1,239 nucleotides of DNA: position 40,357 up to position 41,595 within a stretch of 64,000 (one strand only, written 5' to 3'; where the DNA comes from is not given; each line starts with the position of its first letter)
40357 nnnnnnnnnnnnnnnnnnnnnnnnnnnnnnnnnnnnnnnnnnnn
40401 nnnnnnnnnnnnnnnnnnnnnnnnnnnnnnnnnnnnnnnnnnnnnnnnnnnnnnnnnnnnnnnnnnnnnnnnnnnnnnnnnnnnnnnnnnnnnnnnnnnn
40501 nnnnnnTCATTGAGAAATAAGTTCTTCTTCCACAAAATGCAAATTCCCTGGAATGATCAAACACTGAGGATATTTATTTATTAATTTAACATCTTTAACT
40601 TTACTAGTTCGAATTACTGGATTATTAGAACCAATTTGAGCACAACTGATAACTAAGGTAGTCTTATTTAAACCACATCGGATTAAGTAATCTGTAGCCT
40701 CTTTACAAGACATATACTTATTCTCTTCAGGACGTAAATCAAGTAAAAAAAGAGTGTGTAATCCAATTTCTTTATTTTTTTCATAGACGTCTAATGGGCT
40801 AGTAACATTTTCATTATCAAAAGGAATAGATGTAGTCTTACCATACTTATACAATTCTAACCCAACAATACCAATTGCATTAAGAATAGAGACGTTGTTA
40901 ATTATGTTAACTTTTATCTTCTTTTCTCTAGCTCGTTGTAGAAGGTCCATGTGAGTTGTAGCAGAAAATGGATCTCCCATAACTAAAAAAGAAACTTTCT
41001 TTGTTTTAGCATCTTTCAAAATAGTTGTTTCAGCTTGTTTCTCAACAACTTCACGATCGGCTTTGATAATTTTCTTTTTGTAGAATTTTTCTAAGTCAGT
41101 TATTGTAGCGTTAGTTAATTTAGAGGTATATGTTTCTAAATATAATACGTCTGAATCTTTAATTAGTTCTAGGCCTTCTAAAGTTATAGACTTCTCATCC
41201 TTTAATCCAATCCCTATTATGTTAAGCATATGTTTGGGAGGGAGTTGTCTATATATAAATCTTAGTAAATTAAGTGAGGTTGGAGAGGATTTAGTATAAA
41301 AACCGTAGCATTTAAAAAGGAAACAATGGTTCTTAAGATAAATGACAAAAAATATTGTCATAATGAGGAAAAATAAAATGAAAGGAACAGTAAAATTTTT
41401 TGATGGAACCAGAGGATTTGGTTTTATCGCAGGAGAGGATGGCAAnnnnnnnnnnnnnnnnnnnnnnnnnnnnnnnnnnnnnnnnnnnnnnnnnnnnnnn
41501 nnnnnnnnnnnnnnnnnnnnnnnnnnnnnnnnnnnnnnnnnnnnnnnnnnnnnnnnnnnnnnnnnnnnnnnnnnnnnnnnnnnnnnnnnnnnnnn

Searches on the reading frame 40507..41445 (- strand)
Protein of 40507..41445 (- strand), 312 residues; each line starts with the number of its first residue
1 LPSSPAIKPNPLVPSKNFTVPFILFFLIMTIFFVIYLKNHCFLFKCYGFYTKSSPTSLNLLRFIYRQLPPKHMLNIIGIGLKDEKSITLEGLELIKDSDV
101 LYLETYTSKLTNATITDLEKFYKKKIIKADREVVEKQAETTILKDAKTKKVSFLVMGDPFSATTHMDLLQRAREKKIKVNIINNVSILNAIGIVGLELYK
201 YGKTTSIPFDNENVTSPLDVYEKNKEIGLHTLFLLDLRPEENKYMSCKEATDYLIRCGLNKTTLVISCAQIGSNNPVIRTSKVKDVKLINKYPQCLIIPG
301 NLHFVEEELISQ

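Call 85: search_protein_families(library=pfam, proteins=[window:40507-41445:-], max_evalue=0.00001)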
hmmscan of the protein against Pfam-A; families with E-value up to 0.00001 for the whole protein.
window:40507-41445:- (312 aa): 1 family
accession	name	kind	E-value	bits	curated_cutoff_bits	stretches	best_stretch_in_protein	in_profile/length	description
PF00590.25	TP_methylase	-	5.8e-20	72.6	27.8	1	73-285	1-210/212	Tetrapyrrole (Corrin/Porphyrin) Methylases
